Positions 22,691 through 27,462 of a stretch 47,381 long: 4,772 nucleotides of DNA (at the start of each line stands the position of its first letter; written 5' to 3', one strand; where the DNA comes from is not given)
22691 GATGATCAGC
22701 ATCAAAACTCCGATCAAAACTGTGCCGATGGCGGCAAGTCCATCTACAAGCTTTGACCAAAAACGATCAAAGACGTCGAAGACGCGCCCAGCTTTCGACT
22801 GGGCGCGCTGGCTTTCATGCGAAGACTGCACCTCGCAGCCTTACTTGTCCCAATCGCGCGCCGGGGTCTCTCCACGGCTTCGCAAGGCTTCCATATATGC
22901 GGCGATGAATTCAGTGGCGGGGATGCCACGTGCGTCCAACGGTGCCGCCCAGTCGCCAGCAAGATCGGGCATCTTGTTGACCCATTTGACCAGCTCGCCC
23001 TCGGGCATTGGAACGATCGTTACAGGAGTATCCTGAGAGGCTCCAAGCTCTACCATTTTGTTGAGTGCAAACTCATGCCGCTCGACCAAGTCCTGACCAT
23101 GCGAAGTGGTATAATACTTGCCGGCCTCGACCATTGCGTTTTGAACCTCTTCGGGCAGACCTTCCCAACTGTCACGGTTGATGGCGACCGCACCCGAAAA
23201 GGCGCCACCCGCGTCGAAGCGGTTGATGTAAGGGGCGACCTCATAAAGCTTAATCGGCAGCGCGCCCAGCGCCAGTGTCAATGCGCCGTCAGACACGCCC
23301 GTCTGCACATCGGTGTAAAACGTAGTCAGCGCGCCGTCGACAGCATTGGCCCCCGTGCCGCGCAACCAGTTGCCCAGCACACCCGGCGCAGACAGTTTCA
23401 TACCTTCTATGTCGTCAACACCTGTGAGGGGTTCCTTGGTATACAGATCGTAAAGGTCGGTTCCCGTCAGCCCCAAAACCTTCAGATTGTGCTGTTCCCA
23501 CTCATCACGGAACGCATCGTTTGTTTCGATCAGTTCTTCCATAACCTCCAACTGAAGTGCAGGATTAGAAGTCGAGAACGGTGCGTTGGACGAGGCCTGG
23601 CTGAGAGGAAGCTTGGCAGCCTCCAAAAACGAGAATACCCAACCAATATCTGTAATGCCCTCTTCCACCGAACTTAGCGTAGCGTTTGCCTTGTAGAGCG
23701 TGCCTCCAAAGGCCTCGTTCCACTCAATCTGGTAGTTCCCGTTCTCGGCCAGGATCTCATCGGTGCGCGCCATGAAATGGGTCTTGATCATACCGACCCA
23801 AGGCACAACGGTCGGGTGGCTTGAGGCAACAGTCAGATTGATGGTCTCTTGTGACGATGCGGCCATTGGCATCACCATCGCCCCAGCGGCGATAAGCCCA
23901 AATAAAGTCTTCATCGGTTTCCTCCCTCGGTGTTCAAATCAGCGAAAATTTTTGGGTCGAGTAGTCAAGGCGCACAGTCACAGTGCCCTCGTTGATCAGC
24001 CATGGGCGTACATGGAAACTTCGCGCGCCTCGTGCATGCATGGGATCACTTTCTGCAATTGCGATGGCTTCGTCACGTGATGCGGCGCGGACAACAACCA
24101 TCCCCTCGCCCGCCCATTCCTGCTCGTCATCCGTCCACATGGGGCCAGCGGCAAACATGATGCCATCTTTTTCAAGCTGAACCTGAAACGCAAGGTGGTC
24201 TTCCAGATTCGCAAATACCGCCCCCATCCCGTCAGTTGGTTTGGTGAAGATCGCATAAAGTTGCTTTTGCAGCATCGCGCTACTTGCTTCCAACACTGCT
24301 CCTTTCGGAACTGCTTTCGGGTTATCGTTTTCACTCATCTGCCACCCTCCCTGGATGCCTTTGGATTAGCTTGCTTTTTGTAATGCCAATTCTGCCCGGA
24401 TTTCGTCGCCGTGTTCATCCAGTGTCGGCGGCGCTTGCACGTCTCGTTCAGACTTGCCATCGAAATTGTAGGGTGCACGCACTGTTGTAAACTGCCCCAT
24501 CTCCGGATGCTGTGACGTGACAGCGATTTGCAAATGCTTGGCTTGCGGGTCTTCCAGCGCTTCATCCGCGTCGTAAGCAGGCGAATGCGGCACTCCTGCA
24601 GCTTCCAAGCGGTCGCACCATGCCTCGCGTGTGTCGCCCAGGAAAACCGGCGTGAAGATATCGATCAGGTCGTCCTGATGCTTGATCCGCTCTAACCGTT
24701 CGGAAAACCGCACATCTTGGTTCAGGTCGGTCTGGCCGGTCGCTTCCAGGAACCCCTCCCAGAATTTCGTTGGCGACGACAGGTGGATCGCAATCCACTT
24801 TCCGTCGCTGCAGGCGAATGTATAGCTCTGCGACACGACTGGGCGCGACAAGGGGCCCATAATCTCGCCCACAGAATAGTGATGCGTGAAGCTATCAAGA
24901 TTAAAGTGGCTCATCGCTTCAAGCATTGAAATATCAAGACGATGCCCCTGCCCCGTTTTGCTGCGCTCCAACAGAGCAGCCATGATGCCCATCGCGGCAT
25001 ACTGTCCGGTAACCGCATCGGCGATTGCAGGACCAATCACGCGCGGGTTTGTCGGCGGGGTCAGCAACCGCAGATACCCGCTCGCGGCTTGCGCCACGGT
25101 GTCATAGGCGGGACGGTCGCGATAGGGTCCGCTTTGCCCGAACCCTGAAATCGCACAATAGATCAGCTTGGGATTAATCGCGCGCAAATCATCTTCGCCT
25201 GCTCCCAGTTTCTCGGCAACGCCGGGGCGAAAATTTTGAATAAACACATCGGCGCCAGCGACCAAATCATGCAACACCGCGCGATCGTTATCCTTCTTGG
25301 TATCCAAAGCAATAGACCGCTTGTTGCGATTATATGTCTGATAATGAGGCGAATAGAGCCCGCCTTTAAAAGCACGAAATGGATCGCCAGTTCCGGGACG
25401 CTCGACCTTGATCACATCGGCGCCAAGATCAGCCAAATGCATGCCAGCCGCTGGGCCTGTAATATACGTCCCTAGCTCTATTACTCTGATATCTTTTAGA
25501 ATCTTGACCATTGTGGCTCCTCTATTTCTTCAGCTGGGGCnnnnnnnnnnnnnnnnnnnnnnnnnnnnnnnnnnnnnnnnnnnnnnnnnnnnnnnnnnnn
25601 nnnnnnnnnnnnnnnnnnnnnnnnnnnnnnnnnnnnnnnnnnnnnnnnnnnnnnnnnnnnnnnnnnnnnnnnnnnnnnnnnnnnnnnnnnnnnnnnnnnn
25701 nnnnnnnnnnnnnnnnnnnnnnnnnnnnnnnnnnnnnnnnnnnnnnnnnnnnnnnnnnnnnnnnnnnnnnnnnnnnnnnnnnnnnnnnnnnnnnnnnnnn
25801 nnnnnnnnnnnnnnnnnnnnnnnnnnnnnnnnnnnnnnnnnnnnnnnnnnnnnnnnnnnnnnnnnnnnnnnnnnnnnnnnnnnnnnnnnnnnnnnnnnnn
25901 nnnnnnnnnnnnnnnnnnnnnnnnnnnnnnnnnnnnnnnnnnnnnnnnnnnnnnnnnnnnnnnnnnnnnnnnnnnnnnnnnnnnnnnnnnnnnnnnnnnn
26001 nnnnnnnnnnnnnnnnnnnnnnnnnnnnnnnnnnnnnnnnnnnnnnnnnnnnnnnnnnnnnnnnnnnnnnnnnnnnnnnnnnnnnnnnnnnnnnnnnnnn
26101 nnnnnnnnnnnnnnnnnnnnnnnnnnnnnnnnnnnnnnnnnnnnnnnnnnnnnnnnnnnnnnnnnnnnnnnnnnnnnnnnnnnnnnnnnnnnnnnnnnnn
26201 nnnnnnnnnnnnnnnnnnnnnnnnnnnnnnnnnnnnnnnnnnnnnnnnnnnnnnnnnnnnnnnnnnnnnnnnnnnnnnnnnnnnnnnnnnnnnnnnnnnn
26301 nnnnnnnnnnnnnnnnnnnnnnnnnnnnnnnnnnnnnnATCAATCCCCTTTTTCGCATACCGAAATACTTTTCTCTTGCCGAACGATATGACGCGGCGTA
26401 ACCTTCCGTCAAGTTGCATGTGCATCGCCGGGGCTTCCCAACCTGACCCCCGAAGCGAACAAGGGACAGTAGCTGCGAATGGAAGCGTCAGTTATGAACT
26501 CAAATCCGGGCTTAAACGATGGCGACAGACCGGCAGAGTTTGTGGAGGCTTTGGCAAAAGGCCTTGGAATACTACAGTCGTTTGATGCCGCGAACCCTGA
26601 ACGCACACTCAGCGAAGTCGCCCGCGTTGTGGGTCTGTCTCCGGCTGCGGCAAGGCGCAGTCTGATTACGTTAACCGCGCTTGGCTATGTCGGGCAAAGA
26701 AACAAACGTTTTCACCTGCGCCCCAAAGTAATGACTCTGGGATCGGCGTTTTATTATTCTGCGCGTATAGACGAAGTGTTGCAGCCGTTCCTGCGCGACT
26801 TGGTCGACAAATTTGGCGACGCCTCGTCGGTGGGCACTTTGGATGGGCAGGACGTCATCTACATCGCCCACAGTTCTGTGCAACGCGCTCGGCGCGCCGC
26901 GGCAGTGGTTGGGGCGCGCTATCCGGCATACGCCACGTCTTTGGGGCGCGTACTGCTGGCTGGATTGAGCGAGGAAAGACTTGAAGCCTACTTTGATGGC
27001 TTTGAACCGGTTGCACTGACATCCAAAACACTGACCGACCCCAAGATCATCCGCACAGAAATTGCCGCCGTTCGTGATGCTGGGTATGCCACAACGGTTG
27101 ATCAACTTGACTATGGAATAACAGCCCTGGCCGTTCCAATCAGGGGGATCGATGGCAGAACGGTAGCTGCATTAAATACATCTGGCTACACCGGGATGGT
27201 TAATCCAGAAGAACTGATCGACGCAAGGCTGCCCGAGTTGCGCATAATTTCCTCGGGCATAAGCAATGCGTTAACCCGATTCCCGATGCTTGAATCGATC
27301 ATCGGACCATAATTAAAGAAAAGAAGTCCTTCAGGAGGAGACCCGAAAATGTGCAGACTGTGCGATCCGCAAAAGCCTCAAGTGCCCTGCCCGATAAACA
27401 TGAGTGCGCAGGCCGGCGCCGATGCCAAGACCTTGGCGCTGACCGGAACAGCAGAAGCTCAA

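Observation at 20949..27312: Uncharacterised TRAP-linked operon: CS-fold citryl-CoA-lyase-like protein, family III CoA-transferase and YciI-like protein under a divergent IclR regulator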

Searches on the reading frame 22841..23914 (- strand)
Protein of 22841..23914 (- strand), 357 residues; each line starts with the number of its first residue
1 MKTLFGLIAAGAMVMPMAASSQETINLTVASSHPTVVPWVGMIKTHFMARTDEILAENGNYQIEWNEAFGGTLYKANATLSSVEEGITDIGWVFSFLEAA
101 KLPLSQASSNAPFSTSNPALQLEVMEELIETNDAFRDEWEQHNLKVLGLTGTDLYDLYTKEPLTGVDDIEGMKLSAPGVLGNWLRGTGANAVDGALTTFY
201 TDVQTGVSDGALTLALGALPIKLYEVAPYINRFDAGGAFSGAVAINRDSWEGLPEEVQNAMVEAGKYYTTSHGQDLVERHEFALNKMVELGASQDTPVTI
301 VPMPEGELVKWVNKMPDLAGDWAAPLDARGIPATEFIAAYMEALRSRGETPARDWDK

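Call 3: search_protein_families(library=pfam, proteins=[window:22841-23914:-])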
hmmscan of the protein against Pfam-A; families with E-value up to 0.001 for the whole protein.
window:22841-23914:- (357 aa): 1 family
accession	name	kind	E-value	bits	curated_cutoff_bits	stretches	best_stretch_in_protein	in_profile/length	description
PF03480.18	DctP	-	3.6e-26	92.6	23.4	1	57-314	26-274/286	Bacterial extracellular solute-binding protein, family 7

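Call 4: search_protein_families(library=ncbifam, proteins=[window:22841-23914:-])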
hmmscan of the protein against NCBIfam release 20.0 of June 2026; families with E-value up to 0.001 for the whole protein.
window:22841-23914:- (357 aa): 2 families
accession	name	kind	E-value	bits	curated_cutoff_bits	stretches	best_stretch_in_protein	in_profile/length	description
NF037995.1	TRAP_S1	subfamily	1.1e-19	70.8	50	1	131-293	95-259/271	TRAP transporter substrate-binding protein DctP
TIGR00787.1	dctP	subfamily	2.5e-12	46.8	175.05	1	70-287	37-253/257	DctP family TRAP transporter solute-binding subunit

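Call 27: search_solved_structures(query=window:22841-23914:-, max_evalue=0.00001)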
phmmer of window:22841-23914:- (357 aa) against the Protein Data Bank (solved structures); distinct sequences matched with E-value up to 0.00001: 14.
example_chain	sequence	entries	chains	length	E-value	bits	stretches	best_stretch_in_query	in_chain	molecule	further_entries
4n6d_A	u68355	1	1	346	2.4e-13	52.9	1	62-350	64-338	TRAP dicarboxylate transporter-DctP subunit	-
4nx1_A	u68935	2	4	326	5.2e-09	38.6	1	139-291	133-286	C4-dicarboxylate transport system substrate-binding protein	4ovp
3gyy_A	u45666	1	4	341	2e-08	36.7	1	121-286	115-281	Periplasmic substrate binding protein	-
4pe3_A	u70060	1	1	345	2.5e-08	36.4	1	58-278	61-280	TRAP dicarboxylate transporter-DctP subunit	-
2vpn_A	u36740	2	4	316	2.5e-08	36.4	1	121-286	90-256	PERIPLASMIC SUBSTRATE BINDING PROTEIN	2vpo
4nap_A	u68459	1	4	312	1.3e-07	34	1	70-264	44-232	Extracellular solute-binding protein, family 7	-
4pgn_A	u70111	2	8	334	1.5e-07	33.8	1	70-264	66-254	Extracellular solute-binding protein, family 7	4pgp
4p56_A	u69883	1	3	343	1.5e-07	33.8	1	83-292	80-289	Putative extracellular solute-binding protein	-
4p1l_A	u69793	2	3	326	3.2e-06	29.4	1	111-266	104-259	TRAP dicarboxylate transporter, DctP subunit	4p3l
4x8r_A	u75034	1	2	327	3.9e-06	29.1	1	157-294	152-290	TRAP dicarboxylate transporter, DctP subunit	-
7nr2_AAA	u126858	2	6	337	4.9e-06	28.8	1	80-269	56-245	TRAP dicarboxylate transporter, DctP subunit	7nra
4o94_A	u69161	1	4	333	5.1e-06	28.8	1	150-299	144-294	TRAP dicarboxylate transporter DctP subunit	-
7nrr_AAA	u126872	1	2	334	7.3e-06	28.3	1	82-333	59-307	TRAP dicarboxylate transporter-DctP subunit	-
7nsw_AAA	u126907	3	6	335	7.3e-06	28.2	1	82-333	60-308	TRAP dicarboxylate transporter-DctP subunit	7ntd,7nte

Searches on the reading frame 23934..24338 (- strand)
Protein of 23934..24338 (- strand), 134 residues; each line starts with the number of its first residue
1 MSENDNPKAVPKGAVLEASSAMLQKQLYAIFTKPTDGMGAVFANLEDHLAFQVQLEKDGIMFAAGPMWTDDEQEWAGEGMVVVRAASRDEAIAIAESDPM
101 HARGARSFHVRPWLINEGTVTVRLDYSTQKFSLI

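Call 3: search_protein_families(library=pfam, proteins=[window:23934-24338:-])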
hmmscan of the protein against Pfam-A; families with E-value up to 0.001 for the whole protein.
window:23934-24338:- (134 aa): 1 family
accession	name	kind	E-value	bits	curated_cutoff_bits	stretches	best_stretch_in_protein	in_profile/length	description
PF03795.20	YCII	-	6.9e-12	46.1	24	1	28-113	3-94/95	YCII-related domain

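Call 4: search_protein_families(library=ncbifam, proteins=[window:23934-24338:-])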
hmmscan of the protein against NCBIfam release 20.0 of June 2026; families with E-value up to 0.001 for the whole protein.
window:23934-24338:- (134 aa): 4 families
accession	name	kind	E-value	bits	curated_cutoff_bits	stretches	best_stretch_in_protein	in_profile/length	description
NF009507.0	PRK12865.1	equivalog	6e-07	29.7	149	1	44-110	20-85/97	YciI-like protein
NF009502.0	PRK12863.1-1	equivalog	5.8e-06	26.6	137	1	46-113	22-86/96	YciI-like protein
NF009503.0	PRK12863.1-3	equivalog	0.00052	20.3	145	1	43-104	19-77/98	YciI-like protein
NF008473.0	PRK11370.1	equivalog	0.00053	20.2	111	1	28-112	3-93/99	YciI family protein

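Call 9: search_solved_structures(query=window:23934-24338:-, max_evalue=1, show_alignments=2)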
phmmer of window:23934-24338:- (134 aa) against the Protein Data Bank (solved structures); distinct sequences matched with E-value up to 1: 1.
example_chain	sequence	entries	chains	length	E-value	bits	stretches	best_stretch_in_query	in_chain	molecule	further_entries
2zc0_A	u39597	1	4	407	0.59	13.2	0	28-72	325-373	Alanine glyoxylate transaminase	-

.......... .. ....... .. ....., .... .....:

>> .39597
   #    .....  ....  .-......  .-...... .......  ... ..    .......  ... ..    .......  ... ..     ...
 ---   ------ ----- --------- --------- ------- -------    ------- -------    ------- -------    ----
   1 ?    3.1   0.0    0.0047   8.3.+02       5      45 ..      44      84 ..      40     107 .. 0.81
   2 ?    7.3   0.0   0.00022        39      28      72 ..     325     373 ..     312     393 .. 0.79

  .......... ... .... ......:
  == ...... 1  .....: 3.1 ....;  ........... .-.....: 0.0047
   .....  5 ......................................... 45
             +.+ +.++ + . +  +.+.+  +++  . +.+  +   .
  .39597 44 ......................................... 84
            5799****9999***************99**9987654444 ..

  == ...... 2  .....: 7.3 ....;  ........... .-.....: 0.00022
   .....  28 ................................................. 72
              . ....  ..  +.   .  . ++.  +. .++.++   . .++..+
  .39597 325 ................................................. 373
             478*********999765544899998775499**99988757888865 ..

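Call 86: search_solved_structures(query=A2, max_evalue=1, show_alignments=2)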
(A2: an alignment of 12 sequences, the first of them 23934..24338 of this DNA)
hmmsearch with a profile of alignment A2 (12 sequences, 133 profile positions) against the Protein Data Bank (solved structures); distinct sequences matched with E-value up to 1: 5.
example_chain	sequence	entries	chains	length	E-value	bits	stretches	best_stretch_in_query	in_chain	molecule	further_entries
1mwq_A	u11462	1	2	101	0.0017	21.2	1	27-106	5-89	HYPOTHETICAL PROTEIN HI0828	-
6g6o_A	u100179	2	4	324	0.0081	19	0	89-125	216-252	Ika8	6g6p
3ak5_A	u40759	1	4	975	0.28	14.1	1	68-122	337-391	Hemoglobin-binding protease hbp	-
1wxr_A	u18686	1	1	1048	0.31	13.9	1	68-122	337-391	haemoglobin protease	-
2zc0_A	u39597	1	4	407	0.67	12.8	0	6-55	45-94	Alanine glyoxylate transaminase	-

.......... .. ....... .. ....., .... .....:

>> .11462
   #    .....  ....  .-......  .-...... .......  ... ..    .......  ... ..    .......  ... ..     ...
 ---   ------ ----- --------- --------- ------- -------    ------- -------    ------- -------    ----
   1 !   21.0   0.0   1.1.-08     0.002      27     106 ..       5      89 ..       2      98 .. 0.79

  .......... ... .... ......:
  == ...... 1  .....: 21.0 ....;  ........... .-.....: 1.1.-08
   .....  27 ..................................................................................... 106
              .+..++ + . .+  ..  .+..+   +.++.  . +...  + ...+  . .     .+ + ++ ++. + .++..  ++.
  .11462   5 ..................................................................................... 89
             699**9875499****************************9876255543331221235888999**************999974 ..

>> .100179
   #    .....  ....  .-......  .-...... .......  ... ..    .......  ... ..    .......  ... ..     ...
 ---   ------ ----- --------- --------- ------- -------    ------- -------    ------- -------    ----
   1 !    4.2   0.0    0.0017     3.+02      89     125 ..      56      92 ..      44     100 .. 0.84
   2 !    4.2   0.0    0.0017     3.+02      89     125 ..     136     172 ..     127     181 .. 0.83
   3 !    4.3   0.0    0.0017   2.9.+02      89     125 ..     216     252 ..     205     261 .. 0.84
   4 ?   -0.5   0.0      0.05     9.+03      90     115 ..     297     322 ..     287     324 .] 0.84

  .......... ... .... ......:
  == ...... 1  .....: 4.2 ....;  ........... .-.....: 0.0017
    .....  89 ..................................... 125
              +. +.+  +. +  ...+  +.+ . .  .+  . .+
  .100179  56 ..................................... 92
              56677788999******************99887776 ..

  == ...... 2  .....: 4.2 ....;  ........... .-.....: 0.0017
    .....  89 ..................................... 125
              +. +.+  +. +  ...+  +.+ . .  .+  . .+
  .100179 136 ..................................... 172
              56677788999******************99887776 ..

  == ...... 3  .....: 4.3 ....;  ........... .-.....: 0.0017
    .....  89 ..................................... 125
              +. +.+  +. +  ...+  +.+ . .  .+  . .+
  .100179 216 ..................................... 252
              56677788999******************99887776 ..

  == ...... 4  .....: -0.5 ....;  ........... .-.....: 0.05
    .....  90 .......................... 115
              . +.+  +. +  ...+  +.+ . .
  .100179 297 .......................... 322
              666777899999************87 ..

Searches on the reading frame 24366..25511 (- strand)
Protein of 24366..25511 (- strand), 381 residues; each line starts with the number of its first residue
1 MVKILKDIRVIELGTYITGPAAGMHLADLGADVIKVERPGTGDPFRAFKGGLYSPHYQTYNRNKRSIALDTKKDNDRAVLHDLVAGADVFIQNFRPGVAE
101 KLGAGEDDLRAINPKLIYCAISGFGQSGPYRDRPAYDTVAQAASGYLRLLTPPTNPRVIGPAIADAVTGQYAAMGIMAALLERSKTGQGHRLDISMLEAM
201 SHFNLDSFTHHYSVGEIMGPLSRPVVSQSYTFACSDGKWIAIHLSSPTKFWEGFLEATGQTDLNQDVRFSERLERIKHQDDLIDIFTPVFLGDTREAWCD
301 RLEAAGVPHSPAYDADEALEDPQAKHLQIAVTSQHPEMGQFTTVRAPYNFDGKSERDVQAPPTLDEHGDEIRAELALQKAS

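Call 3: search_protein_families(library=pfam, proteins=[window:24366-25511:-])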
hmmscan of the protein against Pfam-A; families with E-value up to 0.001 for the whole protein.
window:24366-25511:- (381 aa): 1 family
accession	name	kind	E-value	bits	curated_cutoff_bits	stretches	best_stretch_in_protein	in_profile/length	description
PF02515.22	CoA_transf_3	-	4.4e-109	365.4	23.3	1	5-367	1-365/366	CoA-transferase family III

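Call 4: search_protein_families(library=ncbifam, proteins=[window:24366-25511:-])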
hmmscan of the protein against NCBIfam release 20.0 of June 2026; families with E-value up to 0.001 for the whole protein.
window:24366-25511:- (381 aa): 7 families
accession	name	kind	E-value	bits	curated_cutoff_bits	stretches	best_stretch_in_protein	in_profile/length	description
NF052585.1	SucGlutTfsCaiB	equivalog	2.3e-65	220.7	750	1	5-378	8-391/394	succinate--glutarate CoA-transferase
NF003809.0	PRK05398.1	subfamily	3.7e-64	216.8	442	2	2-200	2-204/416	formyl-CoA transferase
NF008511.0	PRK11430.1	equivalog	1.8e-59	201.8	522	1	8-376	13-380/381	CoA:oxalate CoA-transferase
TIGR03253.1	oxalate_frc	equivalog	2e-59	201.4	504.2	2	3-200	2-203/416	formyl-CoA transferase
NF041294.1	Scnl_mescCoAtase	equivalog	1.6e-54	185.5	700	1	4-371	3-379/381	succinyl-CoA:mesaconate CoA-transferase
NF002914.1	PRK03525.1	equivalog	6e-32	111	413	1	5-245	10-248/400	L-carnitine CoA-transferase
TIGR04253.1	mesacon_CoA_iso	equivalog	1.6e-21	76.8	725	1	4-374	2-382/403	2-methylfumaryl-CoA isomerase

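Call 8: search_solved_structures(query=window:24366-25511:-, max_evalue=1e-20)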
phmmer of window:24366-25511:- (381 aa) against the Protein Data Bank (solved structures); distinct sequences matched with E-value up to 1e-20: 33.
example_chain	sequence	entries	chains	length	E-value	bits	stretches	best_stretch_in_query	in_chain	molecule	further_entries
9br6_A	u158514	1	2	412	9.5e-55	189.4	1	2-374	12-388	Succinate--hydroxymethylglutarate CoA-transferase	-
9br7_A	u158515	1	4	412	1.2e-54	189.1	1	2-374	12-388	Succinate--hydroxymethylglutarate CoA-transferase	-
10uh_A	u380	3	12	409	8.2e-54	186.3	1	5-371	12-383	Formyl-coenzyme a transferase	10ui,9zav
4hl6_A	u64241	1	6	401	1.3e-53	185.7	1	8-375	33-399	Uncharacterized protein YfdE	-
4ed9_A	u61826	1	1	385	1.4e-52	182.2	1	6-375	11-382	CAIB/BAIF family protein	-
1pt5_A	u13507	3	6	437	4.8e-42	147.6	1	5-201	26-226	Hypothetical protein yfdW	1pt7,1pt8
1pqy_A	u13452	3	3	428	5e-42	147.5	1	5-201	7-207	Hypothetical protein yfdW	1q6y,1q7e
3ubm_A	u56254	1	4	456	4.6e-41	144.3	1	4-201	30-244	Formyl-CoA:oxalate CoA-transferase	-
5yit_A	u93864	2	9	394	1.7e-38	135.9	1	3-368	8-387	CoA transferase III | Uncharacterized protein Rv3272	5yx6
5yiy_A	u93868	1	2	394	1.7e-37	132.7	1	3-368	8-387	CoA transferase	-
2vjp_A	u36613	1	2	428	1e-36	130.1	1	1-201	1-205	FORMYL-COENZYME A TRANSFERASE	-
2vjo_A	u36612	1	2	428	2.2e-36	128.9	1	1-201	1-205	FORMYL-COENZYME A TRANSFERASE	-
1p5h_A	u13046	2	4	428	2.9e-36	128.6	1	1-201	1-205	Formyl-coenzyme A transferase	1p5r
2vjn_A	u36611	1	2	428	3.9e-36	128.1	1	1-201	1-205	FORMYL-COENZYME A TRANSFERASE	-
2vjk_A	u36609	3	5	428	3.9e-36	128.1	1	1-201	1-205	FORMYL-COENZYME A TRANSFERASE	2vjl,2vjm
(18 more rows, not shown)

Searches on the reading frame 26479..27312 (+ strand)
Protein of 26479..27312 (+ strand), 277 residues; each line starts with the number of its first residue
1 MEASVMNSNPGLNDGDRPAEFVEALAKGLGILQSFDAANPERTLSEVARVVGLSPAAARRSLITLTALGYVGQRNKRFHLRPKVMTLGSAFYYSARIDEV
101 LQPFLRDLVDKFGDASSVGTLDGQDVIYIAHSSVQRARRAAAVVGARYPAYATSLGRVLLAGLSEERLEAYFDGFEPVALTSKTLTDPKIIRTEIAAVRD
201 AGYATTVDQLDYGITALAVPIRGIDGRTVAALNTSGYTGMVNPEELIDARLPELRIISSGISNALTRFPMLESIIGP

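Call 3: search_protein_families(library=pfam, proteins=[window:26479-27312:+])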
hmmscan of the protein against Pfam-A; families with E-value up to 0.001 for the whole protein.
window:26479-27312:+ (277 aa): 2 families
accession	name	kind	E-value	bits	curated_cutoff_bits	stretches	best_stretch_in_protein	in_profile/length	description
PF01614.24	IclR_C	-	2e-33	115.8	24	1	95-262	7-173/174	Bacterial transcriptional regulator IclR C-terminal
PF09339.16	HTH_IclR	-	4.4e-11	42.8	22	1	24-73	1-50/52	IclR helix-turn-helix domain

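Call 4: search_protein_families(library=ncbifam, proteins=[window:26479-27312:+])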
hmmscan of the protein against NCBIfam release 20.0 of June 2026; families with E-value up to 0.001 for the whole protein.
window:26479-27312:+ (277 aa): 8 families
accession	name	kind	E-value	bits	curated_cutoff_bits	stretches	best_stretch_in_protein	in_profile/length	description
TIGR02431.1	pcaR_pcaU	subfamily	3.4e-72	242.8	284.75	1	19-265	2-248/248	beta-ketoadipate pathway transcriptional regulators, PcaR/PcaU/PobR family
NF045644.1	TransRegBhcR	equivalog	4.5e-34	117.9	350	1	16-245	16-246/267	HTH-type transcriptional regulator BhcR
NF011671.1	PRK15090.1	equivalog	4.9e-26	91.5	275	1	18-238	6-227/256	DNA-binding transcriptional regulator KdgR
NF008601.2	PRK11569.1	equivalog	9e-21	74.2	380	1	19-242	23-250/276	glyoxylate bypass operon transcriptional repressor IclR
NF007341.0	PRK09834.1-3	equivalog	6e-19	68.2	269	1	22-267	7-260/274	DNA-binding transcriptional regulator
NF007548.0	PRK10163.1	equivalog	5.5e-17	61.8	406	1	22-247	21-248/271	HTH-type transcriptional repressor AllR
NF007342.0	PRK09834.1-4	equivalog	2.6e-10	39.8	251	1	22-235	11-226/263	DNA-binding transcriptional regulator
NF007339.0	PRK09834.1-1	equivalog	2e-07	30.6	299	1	17-178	15-178/271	DNA-binding transcriptional regulator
